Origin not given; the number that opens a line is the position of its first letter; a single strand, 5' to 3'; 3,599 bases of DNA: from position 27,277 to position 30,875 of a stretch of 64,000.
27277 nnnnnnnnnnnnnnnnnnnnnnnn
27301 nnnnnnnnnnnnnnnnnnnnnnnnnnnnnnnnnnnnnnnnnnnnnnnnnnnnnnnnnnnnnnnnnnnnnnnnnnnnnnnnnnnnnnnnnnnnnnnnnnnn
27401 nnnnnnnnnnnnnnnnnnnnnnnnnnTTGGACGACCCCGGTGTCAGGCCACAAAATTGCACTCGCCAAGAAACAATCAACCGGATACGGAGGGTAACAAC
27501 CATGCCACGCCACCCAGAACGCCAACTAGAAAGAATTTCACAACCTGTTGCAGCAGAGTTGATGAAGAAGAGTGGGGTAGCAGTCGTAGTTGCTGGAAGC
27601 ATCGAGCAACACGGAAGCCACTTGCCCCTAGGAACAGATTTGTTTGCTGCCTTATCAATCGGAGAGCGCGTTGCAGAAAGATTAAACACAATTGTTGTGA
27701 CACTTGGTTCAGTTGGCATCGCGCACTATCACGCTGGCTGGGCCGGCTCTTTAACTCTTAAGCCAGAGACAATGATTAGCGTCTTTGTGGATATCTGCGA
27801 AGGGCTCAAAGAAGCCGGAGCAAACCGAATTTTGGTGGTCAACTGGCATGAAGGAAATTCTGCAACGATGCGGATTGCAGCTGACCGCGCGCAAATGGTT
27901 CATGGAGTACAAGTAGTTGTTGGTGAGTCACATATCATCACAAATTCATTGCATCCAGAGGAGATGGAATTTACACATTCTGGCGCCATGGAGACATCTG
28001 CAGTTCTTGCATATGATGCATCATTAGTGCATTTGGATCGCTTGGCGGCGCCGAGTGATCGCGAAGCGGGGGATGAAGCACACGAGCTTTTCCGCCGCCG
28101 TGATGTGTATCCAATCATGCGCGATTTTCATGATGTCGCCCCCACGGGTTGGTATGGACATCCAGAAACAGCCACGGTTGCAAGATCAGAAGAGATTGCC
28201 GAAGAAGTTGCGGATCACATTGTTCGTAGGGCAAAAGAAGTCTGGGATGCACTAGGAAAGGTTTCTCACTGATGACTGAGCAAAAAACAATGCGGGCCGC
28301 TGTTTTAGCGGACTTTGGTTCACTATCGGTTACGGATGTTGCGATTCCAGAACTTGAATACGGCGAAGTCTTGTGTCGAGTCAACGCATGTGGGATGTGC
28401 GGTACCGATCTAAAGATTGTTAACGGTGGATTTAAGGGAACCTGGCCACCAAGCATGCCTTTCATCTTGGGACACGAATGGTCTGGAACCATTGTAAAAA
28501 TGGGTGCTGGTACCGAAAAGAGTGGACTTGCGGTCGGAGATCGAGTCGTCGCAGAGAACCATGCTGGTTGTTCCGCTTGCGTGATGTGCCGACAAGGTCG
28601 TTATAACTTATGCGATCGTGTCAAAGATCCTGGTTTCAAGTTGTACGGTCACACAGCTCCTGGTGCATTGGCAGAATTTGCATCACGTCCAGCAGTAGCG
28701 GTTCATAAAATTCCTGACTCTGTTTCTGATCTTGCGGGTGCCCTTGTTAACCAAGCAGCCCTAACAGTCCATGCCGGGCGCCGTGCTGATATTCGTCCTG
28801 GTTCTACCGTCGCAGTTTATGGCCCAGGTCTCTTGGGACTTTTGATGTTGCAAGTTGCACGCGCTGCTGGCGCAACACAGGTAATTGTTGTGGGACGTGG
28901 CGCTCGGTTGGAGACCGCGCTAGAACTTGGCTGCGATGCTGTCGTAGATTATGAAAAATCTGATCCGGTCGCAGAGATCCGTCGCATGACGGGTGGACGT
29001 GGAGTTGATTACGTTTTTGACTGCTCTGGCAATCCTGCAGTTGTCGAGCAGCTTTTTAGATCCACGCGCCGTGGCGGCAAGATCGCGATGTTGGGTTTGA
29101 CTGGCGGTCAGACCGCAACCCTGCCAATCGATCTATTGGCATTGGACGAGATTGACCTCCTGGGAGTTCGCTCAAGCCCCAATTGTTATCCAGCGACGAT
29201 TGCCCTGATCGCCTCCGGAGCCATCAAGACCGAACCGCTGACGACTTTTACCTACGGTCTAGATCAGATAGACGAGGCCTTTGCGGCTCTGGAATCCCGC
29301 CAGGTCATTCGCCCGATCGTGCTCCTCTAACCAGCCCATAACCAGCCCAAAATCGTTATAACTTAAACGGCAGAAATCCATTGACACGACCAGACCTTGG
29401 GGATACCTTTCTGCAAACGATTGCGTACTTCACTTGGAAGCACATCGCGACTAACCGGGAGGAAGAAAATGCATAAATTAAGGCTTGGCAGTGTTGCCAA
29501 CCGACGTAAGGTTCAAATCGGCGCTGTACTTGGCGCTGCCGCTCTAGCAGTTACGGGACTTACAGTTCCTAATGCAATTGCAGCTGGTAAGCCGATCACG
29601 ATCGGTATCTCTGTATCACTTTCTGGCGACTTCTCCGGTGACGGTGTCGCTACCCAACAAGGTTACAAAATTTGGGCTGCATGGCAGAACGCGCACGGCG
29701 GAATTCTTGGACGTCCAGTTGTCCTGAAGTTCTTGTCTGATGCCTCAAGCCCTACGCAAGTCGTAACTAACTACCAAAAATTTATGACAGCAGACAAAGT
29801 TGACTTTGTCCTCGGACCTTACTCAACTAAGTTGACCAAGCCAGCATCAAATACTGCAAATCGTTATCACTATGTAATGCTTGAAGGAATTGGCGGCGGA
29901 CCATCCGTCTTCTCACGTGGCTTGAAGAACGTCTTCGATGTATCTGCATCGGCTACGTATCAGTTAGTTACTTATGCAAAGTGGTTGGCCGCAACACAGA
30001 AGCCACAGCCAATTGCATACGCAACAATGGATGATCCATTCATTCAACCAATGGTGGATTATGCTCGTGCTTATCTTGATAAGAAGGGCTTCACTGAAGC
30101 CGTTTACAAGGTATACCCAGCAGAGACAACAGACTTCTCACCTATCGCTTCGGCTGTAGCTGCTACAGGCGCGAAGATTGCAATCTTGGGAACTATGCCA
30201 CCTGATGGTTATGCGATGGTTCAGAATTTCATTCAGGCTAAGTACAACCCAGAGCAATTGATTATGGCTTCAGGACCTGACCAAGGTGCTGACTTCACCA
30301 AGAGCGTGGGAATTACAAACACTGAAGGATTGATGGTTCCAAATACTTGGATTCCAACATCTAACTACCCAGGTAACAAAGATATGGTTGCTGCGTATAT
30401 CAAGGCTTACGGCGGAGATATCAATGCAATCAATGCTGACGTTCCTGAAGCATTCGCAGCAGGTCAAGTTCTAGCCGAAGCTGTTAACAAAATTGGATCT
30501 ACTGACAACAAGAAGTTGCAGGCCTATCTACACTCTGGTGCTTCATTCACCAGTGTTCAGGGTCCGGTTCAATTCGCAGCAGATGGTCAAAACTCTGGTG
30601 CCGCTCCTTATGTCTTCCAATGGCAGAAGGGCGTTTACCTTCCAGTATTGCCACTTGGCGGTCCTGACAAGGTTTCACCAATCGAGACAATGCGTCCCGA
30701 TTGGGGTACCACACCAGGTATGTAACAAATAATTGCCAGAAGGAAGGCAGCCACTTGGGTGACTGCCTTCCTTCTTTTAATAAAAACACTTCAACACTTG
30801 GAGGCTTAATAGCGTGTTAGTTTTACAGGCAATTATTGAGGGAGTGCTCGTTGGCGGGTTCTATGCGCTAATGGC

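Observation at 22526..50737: A 14-bp LacI-type palindrome occurs five times, always intergenic, defining a ~28-kb candidate regulon of unknown substrate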

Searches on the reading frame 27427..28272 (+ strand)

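Call 7: search_protein_families(library=pfam, proteins=[window:27427-28272:+])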
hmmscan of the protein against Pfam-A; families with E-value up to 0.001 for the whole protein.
window:27427-28272:+ (281 aa): 1 family
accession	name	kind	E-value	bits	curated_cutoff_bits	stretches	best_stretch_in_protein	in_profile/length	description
PF02633.19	Creatininase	-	3.5e-49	167.8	31.3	1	37-267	3-236/238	Creatinine amidohydrolase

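Call 10: search_protein_families(library=ncbifam, proteins=[window:27427-28272:+], max_evalue=0.00001)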
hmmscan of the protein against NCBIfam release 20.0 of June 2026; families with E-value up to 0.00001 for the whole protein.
window:27427-28272:+ (281 aa): 3 families
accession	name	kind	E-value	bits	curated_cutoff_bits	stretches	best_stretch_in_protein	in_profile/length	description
TIGR04448.1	creatininase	equivalog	3.5e-23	82.6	235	1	47-267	12-240/246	creatininase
TIGR03964.1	mycofact_creat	equivalog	1.4e-20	73.9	172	1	40-272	4-220/228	mycofactocin biosynthesis peptidyl-dipeptidase MftE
NF041098.2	diketo_inos_hlase_IolN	equivalog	6.7e-12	45.1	245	1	43-210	18-194/307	3-dehydro-scyllo-inosose hydrolase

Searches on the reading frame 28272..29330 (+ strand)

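Call 7: search_protein_families(library=pfam, proteins=[window:28272-29330:+])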
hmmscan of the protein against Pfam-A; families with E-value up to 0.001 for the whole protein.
window:28272-29330:+ (352 aa): 4 families
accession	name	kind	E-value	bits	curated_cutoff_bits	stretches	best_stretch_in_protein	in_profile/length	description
PF00107.32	ADH_zinc_N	-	2.5e-30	105.5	31.8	1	188-314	2-128/129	Zinc-binding dehydrogenase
PF08240.17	ADH_N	-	8.6e-27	93.9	23.5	1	31-149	3-104/104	Alcohol dehydrogenase GroES-like domain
PF13602.12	ADH_zinc_N_2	-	6.2e-13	50.3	27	1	219-345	1-128/134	Zinc-binding dehydrogenase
PF16912.11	Glu_dehyd_C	-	1.3e-08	35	34.9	1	166-291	21-146/211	Glucose dehydrogenase C-terminus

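Call 34: search_protein_families(library=ncbifam, proteins=[window:28272-29330:+], max_evalue=0.001)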
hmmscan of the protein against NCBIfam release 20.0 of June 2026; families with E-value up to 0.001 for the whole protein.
window:28272-29330:+ (352 aa): 23 families
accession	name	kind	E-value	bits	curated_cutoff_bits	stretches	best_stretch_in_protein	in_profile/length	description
TIGR00692.1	tdh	equivalog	1.3e-57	195.3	458.35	1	18-347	11-335/340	L-threonine 3-dehydrogenase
NF041097.1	keto_inos_dh_IolM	equivalog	3.2e-57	194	450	1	3-344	25-381/389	scyllo-inosose 3-dehydrogenase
NF003808.0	PRK05396.1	equivalog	4.8e-54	183.5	380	1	18-345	13-333/341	L-threonine 3-dehydrogenase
NF007489.0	PRK10083.1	equivalog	1.5e-40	139.2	376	1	7-344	1-327/339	Zn-dependent oxidoreductase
NF010344.0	PRK13771.1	subfamily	1.8e-40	139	349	1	7-346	1-326/334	putative alcohol dehydrogenase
TIGR03989.1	Rxyl_3153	subfamily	4.9e-38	131.3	440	1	7-350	2-368/370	NDMA-dependent alcohol dehydrogenase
NF006940.0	PRK09422.1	equivalog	2.1e-37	128.8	344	1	7-299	1-283/338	alcohol dehydrogenase AdhP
TIGR03451.1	mycoS_dep_FDH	equivalog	3.9e-37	127.9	512.9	1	18-352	14-358/358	S-(hydroxymethyl)mycothiol dehydrogenase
TIGR03366.1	HpnZ_proposed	hypoth_equivalog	8.7e-37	127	328.1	1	26-275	1-253/315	putative phosphonate catabolism associated alcohol dehydrogenase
NF007375.0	PRK09880.1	equivalog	3.5e-36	124.7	469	1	8-340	6-330/344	L-idonate 5-dehydrogenase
TIGR02818.1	adh_III_F_hyde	equivalog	2.2e-34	119.1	543.95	1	13-350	9-366/368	S-(hydroxymethyl)glutathione dehydrogenase/class III alcohol dehydrogenase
NF041172.1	AcrlCoa_red_Thmprot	equivalog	4.3e-34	117.9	500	1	7-347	1-328/334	acryloyl-CoA reductase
TIGR02824.1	quinone_pig3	subfamily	6.5e-34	117.4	296.8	2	121-351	82-323/325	putative NAD(P)H quinone oxidoreductase, PIG3 family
TIGR03201.1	dearomat_had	equivalog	9.9e-33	113.7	338.65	1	16-351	8-347/349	6-hydroxycyclohex-1-ene-1-carbonyl-CoA dehydrogenase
NF047908.1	AldhRedAhr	equivalog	8e-28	97.3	470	1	16-350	14-332/335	NADPH-dependent aldehyde reductase Ahr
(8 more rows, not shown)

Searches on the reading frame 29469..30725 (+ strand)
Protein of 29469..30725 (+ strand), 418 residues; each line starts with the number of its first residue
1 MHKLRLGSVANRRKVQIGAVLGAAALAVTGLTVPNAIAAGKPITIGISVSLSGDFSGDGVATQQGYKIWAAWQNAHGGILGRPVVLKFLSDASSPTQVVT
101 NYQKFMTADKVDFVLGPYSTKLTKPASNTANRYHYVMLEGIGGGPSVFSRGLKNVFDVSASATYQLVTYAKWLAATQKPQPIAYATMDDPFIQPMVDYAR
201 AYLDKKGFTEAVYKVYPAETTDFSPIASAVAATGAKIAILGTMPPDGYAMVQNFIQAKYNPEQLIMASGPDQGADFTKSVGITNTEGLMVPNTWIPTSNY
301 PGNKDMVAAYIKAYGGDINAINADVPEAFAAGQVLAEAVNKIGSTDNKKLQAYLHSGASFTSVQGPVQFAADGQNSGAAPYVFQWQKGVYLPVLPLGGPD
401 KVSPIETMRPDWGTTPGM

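Call 7: search_protein_families(library=pfam, proteins=[window:29469-30725:+])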
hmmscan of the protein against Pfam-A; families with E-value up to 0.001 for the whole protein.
window:29469-30725:+ (418 aa): 3 families
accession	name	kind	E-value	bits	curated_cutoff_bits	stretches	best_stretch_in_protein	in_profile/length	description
PF13458.12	Peripla_BP_6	-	1.6e-47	163.3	31.7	1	42-387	1-341/343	Periplasmic binding protein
PF13433.12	Peripla_BP_5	-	4.2e-17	62.7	27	1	43-375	1-326/363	Periplasmic binding protein domain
PF01094.35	ANF_receptor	-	5.6e-05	22.8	25.4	0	76-386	16-351/353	Receptor family ligand binding region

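Call 31: search_solved_structures(query=window:29469-30725:+, max_evalue=1e-10)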
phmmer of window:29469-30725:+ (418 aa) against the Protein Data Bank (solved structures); distinct sequences matched with E-value up to 1e-10: 5.
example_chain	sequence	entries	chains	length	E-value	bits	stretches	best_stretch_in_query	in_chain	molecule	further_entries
4n0q_A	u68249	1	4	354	1.6e-26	96.7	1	42-389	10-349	Leu/Ile/Val-binding protein homolog 3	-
3ip5_A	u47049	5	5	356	9.4e-17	64.5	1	43-388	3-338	ABC transporter, substrate binding protein (Amino acid)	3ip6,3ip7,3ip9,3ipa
3ipc_A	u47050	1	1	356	5.4e-16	62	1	43-388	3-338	ABC transporter, substrate binding protein (Amino acid)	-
8tg1_A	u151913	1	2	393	1.6e-15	60.4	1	41-375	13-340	Extracellular ligand-binding receptor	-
8wch_A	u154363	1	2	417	1.9e-12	50.4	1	93-396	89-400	Probable Leu/Ile/Val-binding protein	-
